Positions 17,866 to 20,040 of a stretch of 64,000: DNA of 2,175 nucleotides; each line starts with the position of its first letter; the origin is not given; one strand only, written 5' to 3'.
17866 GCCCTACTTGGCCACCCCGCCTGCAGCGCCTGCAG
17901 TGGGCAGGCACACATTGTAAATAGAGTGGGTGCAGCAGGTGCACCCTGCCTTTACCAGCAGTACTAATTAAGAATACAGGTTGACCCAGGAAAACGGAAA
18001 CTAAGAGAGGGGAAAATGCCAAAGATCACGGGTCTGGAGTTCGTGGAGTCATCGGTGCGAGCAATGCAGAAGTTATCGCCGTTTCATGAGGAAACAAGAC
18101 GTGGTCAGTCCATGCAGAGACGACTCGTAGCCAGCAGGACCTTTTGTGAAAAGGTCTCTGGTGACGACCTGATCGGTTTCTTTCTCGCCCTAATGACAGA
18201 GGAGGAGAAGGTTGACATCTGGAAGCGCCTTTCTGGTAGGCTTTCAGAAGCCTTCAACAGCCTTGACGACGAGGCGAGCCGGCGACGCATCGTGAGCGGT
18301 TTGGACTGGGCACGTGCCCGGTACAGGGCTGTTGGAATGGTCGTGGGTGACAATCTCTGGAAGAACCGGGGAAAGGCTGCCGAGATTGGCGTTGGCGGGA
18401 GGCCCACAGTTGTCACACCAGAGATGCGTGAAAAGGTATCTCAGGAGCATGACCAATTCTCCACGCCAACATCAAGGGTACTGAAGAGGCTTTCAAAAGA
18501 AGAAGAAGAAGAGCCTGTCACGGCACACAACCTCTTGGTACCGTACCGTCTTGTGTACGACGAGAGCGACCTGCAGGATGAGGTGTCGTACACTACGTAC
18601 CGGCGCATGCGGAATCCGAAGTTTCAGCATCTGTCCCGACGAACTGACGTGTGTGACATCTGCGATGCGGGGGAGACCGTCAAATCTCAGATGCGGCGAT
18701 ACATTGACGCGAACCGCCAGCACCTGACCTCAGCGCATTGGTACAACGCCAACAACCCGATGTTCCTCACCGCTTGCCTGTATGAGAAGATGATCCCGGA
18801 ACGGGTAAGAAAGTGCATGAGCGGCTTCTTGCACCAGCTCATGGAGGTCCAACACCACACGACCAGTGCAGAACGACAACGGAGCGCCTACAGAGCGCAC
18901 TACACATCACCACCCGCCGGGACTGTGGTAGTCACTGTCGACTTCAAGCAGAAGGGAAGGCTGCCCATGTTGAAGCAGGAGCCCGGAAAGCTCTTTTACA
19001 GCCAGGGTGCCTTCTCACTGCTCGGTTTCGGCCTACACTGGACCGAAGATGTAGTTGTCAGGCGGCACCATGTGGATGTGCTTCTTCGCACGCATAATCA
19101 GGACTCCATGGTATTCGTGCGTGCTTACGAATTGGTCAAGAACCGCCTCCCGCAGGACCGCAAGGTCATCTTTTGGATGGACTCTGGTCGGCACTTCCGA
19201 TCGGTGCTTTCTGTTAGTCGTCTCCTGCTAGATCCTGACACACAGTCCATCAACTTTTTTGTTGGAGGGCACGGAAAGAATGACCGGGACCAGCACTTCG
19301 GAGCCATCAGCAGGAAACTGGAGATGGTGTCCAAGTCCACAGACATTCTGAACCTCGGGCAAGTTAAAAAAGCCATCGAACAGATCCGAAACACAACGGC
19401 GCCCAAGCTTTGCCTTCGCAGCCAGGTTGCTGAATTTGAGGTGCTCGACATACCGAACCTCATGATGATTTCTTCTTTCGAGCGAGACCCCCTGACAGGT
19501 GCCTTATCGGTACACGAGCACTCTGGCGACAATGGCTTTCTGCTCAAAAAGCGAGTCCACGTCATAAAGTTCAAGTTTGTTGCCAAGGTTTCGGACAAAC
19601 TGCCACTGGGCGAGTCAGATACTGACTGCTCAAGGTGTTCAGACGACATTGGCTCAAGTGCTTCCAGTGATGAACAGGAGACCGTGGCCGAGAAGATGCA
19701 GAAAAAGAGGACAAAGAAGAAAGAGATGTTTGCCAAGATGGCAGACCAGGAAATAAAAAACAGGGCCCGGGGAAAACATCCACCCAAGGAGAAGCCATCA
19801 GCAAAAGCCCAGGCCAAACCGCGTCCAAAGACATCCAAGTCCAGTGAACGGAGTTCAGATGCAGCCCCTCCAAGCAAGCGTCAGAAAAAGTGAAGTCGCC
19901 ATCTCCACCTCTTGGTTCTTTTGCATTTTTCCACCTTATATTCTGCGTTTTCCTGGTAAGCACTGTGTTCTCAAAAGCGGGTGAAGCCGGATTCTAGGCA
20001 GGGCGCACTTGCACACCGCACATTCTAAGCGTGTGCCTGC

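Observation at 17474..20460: Candidate new long-TIR DNA transposon encoding a 625-aa intronless protein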

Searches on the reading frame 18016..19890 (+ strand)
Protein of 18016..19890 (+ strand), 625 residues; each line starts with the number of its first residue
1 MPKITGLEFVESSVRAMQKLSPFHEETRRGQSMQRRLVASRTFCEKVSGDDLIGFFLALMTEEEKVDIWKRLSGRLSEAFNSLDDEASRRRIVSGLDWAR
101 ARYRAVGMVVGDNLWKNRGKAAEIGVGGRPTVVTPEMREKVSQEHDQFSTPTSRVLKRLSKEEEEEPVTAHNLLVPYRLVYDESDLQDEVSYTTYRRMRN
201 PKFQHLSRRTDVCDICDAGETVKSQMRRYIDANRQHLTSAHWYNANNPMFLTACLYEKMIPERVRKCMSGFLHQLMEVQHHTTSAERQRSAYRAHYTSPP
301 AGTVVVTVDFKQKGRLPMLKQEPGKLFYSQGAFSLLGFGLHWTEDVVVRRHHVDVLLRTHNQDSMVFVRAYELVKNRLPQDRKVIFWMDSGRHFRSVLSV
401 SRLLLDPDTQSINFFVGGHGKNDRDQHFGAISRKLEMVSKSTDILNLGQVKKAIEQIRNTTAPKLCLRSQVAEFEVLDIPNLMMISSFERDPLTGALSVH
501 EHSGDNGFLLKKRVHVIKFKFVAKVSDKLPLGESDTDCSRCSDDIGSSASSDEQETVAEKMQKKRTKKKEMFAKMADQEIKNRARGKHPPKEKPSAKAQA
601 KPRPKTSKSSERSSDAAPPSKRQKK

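Call 6: search_protein_families(library=pfam, proteins=[window:18016-19890:+], max_evalue=10)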
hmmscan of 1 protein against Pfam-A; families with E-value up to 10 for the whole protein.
window:18016-19890:+ (625 aa): 1 family
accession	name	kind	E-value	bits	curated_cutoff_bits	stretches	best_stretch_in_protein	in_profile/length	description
PF05764.18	YL1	-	0.027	15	29.2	1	518-616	47-130/239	YL1 nuclear protein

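Call 7: find_homologous_proteins(query=window:18016-19890:+, max_evalue=0.001)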
Query window:18016-19890:+ (625 aa): 4 proteins with E <= 0.001 among 8000 candidates.
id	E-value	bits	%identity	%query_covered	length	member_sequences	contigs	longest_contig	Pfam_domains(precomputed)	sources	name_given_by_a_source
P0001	0.0e+0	1108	100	78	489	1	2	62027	-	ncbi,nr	ncbi:hypothetical protein DIPPA_61256 [Diplonema papillatum]|nr:hypothetical protein DIPPA_55275 [Di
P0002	5.6e-170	585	48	92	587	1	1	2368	-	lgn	-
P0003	3.9e-127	443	41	85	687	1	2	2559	-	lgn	-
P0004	1.2e-107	379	37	90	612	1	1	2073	-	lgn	-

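Call 10: find_encoding_contigs(protein=P0001, flank=5000, max_places=10)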
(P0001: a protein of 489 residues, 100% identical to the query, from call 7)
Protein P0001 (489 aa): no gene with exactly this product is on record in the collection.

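Call 13: find_related_loci(query=window:18016-19890:+, collection=genome_contigs, flank=5000)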
Query window:18016-19890:+ (625 aa) in genome_contigs; peptide patterns used: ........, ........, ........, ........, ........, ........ (x = any residue, [..] = any of these).
17 stretches matched a pattern, but none encodes a relative of the query by tblastn (E <= 1e-3).

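Call 15: find_encoding_contigs(protein=P0002, flank=5000)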
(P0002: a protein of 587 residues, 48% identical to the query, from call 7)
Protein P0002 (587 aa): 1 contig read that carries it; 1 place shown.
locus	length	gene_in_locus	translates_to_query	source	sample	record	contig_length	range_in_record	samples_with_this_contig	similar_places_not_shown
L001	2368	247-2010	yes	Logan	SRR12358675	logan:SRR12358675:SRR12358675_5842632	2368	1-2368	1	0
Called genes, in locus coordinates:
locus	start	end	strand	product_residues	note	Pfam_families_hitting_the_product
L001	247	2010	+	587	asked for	-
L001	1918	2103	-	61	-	-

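Call 16: find_encoding_contigs(protein=P0003, flank=5000)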
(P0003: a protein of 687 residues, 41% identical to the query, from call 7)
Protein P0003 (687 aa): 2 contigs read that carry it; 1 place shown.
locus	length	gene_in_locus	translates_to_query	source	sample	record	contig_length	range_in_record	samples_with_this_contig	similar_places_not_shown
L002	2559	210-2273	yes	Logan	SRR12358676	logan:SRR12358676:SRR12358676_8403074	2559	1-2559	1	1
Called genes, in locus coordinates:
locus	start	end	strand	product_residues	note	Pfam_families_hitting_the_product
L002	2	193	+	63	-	?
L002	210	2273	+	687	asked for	-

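Call 17: find_encoding_contigs(protein=P0004, flank=5000)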
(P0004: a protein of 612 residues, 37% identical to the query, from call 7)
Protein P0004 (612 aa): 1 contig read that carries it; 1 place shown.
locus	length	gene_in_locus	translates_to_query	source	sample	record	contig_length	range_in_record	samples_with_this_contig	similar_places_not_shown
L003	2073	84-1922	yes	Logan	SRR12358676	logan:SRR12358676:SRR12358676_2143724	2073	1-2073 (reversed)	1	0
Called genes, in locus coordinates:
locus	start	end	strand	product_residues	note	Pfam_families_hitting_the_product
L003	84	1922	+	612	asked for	-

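Call 20: search_protein_representatives(protein=window:18016-19890:+)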
Query: 625 residues. Proteins with E-value up to 0.001 (for the whole library): 312; up to 1e-10: 72; up to 1e-30: 16. The best 150 are listed.
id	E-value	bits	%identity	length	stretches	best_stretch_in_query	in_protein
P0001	0.0e+00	1107.5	100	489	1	137-625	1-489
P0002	1.8e-170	584.8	49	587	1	10-576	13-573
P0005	4.7e-136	471.2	41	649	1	7-598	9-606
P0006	5.7e-123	428.0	40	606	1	10-595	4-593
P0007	4.1e-102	359.1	38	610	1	20-597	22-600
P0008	9.1e-86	305.1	34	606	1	12-597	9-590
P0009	6.0e-66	239.7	33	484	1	24-465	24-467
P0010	3.6e-51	190.9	32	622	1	10-466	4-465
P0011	2.1e-50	188.4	30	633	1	2-600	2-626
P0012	6.7e-46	173.5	36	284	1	8-274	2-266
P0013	2.4e-40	155.2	34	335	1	48-315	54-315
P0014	7.2e-38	147.0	32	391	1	25-366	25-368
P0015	3.4e-36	141.4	27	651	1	10-468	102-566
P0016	1.5e-34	136.0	32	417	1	276-577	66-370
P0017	3.9e-34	134.6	31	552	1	13-471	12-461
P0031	8.7e-17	77.4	34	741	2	278-447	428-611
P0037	3.1e-15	72.3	26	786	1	186-442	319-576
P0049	4.5e-13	65.1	26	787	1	186-456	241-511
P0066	1.5e-11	60.1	32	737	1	271-456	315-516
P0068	1.6e-11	60.0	31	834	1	279-456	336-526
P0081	4.4e-10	55.2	29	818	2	270-454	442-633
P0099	7.4e-09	51.2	26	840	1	207-521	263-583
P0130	9.7e-08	47.5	30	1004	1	304-466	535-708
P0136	1.8e-07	46.6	28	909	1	257-458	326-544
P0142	2.4e-07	46.2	30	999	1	205-398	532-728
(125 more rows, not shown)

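Call 23: search_protein_families(library=pfam, proteins=[P0031, P0037, P0049, P0066, P0068, P0081, P0099, P0130, P0136, P0142], max_evalue=0.01)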
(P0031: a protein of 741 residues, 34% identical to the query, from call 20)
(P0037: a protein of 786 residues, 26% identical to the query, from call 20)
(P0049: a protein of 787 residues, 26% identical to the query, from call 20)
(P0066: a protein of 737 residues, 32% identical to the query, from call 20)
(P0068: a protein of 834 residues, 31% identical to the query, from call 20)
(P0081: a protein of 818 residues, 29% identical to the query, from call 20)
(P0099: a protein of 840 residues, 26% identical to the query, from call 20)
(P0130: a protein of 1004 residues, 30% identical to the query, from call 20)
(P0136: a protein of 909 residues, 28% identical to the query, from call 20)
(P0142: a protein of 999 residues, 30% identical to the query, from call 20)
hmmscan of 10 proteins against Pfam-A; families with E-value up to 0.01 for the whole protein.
P0031 (741 aa): 0 families

P0037 (786 aa): 0 families

P0049 (787 aa): 0 families

P0066 (737 aa): 0 families

P0068 (834 aa): 0 families

P0081 (818 aa): 0 families

P0099 (840 aa): 1 family
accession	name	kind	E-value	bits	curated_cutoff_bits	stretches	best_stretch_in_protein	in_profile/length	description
PF07496.21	zf-CW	-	2.8e-05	24.5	27.5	1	774-806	4-34/47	CW-type Zinc Finger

P0130 (1004 aa): 0 families

P0136 (909 aa): 0 families

P0142 (999 aa): 0 families

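Call 26: search_solved_structures(query=A1, max_evalue=10, show_alignments=3)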
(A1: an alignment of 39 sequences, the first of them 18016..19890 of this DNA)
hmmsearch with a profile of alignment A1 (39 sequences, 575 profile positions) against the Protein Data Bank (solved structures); distinct sequences matched with E-value up to 10: 3.
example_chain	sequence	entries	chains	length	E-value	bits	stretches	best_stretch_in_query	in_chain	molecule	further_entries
6zgn_A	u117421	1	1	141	0.063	15.4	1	434-526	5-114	Putative transfer protein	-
9ngw_A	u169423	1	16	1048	0.49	12.5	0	86-123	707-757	IcmE (DotG)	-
7muc_AG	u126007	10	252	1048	0.49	12.5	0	86-123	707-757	IcmE protein | IcmE (DotG)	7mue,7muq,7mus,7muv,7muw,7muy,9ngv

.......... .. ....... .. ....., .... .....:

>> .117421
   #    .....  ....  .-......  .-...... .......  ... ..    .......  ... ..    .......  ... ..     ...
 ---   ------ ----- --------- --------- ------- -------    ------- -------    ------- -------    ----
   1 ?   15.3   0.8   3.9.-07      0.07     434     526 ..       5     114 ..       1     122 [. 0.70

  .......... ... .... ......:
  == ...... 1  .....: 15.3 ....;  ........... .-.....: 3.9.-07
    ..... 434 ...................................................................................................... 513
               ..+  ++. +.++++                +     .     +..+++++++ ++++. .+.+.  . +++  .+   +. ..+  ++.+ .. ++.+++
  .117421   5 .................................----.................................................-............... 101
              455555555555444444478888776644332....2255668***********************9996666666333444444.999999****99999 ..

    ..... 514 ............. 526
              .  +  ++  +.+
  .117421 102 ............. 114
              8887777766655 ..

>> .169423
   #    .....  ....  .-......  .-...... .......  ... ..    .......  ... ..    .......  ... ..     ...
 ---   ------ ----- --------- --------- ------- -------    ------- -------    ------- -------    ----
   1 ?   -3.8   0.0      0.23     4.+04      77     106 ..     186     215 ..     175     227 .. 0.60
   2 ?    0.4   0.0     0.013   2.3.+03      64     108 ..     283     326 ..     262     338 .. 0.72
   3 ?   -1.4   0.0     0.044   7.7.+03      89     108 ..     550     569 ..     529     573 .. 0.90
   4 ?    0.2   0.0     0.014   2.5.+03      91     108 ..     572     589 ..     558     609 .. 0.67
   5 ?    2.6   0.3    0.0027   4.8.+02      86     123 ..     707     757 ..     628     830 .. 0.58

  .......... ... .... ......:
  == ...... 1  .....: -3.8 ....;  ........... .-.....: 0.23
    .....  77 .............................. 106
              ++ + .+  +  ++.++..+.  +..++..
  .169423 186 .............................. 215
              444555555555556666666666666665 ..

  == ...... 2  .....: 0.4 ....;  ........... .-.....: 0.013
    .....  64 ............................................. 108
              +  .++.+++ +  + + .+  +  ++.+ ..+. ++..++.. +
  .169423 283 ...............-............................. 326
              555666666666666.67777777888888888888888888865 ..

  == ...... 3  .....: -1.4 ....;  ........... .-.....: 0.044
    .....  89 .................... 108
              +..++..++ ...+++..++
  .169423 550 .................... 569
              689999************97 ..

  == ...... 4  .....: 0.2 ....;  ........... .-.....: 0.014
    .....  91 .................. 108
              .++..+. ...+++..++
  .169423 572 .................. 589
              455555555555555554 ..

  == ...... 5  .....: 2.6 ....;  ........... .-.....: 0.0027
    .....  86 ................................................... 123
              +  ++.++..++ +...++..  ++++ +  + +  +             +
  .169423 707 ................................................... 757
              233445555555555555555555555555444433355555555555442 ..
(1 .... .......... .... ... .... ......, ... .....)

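Call 27: find_homologous_proteins(query=A1, max_evalue=0.001)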
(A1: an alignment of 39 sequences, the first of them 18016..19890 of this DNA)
Query A1 (39 sequences) (625 aa, profile of the alignment): 4 proteins with E <= 0.001 among 8000 candidates.
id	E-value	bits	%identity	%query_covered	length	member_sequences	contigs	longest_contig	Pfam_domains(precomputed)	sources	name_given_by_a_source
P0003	3.1e-169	583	41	85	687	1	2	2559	-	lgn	-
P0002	3.6e-169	583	48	92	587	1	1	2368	-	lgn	-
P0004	5.3e-168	579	37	90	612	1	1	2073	-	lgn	-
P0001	5.1e-128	447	100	78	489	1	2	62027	-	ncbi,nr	ncbi:hypothetical protein DIPPA_61256 [Diplonema papillatum]|nr:hypothetical protein DIPPA_55275 [Di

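Call 29: list_cluster_members(proteins=[P0005, P0010, P0015, P0031, P0037, P0049, P0068, P0099, P0130, P0142])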
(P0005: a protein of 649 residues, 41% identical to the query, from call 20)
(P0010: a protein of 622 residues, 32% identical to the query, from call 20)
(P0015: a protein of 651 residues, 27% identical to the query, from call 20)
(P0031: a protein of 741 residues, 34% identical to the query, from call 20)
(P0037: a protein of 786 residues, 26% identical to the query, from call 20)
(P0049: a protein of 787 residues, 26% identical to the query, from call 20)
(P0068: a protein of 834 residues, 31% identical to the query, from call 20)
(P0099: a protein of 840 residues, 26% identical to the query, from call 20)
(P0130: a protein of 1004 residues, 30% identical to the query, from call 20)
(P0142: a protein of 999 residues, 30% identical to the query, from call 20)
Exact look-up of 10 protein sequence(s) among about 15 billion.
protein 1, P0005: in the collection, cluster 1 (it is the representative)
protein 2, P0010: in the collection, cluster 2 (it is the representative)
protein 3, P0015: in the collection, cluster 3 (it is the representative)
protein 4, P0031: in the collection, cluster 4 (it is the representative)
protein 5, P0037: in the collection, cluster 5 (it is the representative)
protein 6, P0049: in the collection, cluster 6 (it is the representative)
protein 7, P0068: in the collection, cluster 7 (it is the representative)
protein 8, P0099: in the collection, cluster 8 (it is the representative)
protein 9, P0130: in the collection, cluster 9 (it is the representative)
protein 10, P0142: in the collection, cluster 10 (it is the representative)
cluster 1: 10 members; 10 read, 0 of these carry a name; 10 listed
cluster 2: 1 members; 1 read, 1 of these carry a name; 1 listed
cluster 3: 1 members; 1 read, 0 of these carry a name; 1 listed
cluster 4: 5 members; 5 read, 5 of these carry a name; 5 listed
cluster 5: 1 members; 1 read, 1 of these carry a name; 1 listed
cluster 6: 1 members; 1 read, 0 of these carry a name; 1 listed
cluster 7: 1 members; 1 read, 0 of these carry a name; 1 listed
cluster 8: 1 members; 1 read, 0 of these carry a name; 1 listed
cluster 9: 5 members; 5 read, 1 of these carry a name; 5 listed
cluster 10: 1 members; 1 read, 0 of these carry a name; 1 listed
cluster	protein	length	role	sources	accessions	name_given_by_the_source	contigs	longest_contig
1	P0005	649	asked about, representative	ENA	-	-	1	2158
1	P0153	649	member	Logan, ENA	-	-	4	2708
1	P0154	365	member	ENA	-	-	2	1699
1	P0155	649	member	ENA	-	-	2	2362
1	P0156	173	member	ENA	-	-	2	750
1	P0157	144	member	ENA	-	-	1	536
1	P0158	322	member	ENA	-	-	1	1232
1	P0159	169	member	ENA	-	-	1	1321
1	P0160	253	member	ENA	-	-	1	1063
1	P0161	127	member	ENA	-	-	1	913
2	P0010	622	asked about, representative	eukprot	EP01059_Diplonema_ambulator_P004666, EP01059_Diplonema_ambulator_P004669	TRINITY_DN1437_c0_g1_i3.p1 TRINITY_DN1437_c0_g1~~TRINITY_DN1437_c0_g1_i3.p1 ORF ...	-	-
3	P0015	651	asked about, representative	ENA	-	-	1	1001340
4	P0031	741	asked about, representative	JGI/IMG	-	hypothetical protein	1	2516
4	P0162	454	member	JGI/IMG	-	hypothetical protein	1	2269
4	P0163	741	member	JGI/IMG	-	hypothetical protein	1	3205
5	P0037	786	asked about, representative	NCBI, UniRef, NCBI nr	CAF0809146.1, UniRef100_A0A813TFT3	unnamed protein product [Brachionus calyciflorus] | Uncharacterized protein n=1 Tax=Brachionus calyciflorus TaxID=104777 ...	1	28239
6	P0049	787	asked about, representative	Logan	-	-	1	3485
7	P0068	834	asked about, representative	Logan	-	-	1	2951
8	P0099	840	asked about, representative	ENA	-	-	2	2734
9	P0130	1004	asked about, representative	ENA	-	-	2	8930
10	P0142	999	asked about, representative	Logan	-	-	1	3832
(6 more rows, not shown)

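Call 30: find_encoding_contigs(protein=window:18016-19890:+, flank=10000, max_places=10)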
Protein window:18016-19890:+ (625 aa): no gene with exactly this product is on record in the collection.

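Call 31: find_encoding_contigs(protein=P0015, flank=5000, max_places=4)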
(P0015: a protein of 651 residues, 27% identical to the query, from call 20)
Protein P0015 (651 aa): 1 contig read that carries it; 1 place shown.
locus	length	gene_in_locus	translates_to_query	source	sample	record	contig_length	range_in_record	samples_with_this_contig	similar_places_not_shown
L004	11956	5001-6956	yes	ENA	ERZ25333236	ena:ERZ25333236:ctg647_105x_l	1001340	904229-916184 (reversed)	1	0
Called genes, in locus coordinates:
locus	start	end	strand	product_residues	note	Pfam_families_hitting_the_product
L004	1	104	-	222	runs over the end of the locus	-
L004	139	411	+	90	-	-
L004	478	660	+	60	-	-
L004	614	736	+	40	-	-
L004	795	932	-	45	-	-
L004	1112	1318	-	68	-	-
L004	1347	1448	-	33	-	-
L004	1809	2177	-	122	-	-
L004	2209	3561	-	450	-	-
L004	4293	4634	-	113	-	-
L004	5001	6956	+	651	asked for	-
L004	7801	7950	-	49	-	-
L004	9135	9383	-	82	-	-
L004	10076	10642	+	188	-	-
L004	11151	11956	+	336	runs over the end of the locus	PF01527:HTH_Tnp_1 (faint), PF13384:HTH_23 (faint), PF13518:HTH_28 (faint), PF13551:HTH_29 (faint), PF12728:HTH_17 (faint), PF13565:HTH_32, PF01498:HTH_Tnp_Tc3_2, PF13358:DDE_3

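Call 37: predict_structure(alignment_id=A1)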
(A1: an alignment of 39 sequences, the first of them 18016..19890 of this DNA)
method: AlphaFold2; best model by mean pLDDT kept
length: 625 residues; sequences in the alignment: 39
mean_pLDDT: 85.5   pTM: 0.68
mean pLDDT of the five models: 85.5, 84.4, 84.4, 84.1, 82.6
residues with pLDDT >= 90: 366; 70-90: 164; 50-70: 48; < 50: 47
segments of 3 or more residues with pLDDT < 50: 1-3, 125-127, 534-551, 606-625
pLDDT, mean of each block of 10 residues (from residue 1): 62 85 78 84 85 86 86 89 90 90 92 88 52 87 91 75 71 86 91 92 75 86 94 93 88 93 96 95 94 97 97 88 86 96 97 96 96 96 97 95 98 90 90 95 96 97 95 96 96 96 95 96 87 47 41 73 93 95 83 57 49 44 39
secondary structure, 60 per line:
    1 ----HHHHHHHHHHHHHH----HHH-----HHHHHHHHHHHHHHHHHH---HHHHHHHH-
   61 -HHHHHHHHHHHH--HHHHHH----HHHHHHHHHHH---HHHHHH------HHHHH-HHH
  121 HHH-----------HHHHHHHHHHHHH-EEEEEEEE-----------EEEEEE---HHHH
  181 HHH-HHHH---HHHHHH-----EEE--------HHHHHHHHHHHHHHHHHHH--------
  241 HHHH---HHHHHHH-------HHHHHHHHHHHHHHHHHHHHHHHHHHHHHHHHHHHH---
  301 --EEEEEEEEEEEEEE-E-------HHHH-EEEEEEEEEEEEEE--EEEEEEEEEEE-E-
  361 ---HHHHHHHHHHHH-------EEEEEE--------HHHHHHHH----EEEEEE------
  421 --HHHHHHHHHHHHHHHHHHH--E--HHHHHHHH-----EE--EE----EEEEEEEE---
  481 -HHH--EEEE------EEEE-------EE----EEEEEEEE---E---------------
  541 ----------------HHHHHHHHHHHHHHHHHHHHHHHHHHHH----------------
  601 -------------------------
elements in order: H5-18 H31-48 H52-59 H62-73 H76-81 H86-96 H100-105 H112-116 H118-123 H135-147 E149-156 E168-173 H177-183 H185-188 H192-197 E203-205 H214-232 H241-244 H248-254 H262-297 E303-316 H326-329 E331-344 E347-357 H364-375 E383-388 H397-404 E409-414 H423-441 H447-454 E470-477 E487-490 E497-500 E514-521 H557-584
